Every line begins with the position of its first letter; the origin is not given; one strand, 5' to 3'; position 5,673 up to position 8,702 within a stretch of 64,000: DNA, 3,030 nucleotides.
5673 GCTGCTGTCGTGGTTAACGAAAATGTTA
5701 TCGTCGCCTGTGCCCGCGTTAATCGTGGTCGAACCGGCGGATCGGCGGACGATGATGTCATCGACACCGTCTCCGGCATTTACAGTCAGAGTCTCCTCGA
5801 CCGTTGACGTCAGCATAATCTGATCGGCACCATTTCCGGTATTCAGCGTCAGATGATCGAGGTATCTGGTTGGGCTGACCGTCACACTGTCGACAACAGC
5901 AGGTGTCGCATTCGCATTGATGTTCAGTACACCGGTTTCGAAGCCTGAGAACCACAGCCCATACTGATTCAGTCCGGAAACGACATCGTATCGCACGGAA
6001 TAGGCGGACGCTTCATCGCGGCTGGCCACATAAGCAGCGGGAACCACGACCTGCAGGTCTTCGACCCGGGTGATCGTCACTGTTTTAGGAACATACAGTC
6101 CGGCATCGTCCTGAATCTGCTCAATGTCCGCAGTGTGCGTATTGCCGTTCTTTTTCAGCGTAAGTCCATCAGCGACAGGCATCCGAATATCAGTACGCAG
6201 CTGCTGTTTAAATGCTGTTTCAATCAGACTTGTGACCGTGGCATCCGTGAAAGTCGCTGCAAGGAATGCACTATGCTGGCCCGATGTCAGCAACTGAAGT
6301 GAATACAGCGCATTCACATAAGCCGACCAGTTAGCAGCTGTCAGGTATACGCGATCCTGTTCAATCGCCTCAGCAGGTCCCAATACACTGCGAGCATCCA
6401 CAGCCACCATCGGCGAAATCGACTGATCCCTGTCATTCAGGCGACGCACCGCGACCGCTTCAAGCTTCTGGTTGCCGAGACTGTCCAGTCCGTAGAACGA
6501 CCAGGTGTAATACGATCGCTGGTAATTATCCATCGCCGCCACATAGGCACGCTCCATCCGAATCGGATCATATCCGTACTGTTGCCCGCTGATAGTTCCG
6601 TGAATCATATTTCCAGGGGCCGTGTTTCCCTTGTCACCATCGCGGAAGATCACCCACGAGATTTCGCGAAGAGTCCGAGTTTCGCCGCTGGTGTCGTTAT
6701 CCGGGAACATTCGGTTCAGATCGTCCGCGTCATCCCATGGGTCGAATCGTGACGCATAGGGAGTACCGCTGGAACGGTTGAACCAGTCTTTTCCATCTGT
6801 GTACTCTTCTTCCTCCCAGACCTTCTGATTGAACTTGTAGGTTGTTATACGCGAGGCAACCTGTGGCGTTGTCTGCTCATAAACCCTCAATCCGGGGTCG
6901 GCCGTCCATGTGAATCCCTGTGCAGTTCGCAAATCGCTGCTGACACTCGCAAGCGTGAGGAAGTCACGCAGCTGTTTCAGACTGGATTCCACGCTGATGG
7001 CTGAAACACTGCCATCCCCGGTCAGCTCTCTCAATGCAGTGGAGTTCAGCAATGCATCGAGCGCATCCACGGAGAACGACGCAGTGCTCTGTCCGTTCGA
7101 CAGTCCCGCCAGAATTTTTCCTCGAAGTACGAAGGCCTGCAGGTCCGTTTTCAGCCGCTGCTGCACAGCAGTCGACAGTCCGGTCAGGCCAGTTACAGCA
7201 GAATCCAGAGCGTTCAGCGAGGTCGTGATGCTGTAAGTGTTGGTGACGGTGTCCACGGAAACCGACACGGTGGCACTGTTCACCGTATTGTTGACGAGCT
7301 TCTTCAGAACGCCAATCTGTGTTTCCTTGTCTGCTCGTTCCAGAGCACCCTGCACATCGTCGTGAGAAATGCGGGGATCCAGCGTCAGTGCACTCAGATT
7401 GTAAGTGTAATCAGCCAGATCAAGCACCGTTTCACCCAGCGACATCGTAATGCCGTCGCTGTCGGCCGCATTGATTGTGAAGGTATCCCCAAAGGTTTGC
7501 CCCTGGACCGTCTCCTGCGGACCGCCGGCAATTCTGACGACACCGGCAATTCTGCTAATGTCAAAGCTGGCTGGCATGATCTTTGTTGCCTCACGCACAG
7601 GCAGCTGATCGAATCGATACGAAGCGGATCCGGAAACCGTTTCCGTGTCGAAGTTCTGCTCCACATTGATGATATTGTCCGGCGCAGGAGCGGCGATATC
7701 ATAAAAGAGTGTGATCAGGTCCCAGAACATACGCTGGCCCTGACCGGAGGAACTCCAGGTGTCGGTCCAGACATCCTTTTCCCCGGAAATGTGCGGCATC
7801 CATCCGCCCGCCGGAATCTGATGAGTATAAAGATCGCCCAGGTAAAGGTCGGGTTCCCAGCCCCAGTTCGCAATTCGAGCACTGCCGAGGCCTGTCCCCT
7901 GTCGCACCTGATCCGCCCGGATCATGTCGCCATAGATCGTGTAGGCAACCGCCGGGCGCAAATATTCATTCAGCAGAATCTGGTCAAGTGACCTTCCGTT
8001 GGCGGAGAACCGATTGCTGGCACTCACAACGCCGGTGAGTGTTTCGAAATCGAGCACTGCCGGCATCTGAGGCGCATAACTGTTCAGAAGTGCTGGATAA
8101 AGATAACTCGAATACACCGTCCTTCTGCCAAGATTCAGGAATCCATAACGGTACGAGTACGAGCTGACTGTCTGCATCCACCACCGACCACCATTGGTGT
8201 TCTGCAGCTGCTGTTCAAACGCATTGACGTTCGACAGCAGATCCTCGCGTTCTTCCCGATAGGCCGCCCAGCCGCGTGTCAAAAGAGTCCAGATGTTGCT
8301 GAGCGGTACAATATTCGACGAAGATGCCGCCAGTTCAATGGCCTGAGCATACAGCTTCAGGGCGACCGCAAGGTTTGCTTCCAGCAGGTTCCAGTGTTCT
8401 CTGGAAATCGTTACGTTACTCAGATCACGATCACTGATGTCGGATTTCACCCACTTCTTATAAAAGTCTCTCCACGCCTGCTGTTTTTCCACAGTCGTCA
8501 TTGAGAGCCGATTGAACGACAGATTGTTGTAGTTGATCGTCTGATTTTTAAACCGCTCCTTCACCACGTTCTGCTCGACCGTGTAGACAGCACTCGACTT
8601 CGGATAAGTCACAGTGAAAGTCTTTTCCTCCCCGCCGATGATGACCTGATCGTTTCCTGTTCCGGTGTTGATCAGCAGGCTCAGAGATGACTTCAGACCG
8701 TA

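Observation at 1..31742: Half of the window is one unlisted giant ORF (over 31.7 kb, at least 10,580 codons) that runs off the left edge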

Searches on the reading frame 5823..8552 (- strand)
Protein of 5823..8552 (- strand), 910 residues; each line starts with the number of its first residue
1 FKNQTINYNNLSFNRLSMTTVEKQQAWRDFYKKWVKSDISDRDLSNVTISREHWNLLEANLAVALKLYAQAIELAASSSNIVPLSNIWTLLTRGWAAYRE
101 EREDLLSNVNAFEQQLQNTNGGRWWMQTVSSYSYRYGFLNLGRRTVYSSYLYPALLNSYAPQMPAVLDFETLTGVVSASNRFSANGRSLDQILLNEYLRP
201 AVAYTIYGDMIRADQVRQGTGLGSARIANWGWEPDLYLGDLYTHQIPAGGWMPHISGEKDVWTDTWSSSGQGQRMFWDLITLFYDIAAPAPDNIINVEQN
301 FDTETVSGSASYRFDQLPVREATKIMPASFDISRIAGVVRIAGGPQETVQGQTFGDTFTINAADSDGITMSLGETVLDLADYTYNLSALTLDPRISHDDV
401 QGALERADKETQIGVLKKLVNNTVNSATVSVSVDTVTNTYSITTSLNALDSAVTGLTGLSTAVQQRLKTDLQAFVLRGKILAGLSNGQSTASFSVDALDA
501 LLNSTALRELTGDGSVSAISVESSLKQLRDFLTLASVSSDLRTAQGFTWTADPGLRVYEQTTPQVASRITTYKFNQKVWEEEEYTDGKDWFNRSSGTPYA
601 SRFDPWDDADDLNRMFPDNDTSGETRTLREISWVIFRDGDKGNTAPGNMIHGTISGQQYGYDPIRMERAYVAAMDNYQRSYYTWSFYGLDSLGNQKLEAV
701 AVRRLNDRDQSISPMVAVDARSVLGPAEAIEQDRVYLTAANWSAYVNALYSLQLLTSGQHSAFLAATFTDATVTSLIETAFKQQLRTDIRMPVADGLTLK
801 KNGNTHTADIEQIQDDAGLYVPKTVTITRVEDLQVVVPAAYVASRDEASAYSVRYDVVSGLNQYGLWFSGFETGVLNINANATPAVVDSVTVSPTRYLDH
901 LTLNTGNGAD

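Call 26: search_protein_families(library=pfam, proteins=[window:5823-8552:-], max_evalue=1)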
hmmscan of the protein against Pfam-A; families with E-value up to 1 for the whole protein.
window:5823-8552:- (910 aa): 0 families

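Call 48: search_solved_structures(query=window:5823-8552:-, max_evalue=1)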
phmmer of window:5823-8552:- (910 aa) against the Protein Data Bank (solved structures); distinct sequences matched with E-value up to 1: 0.
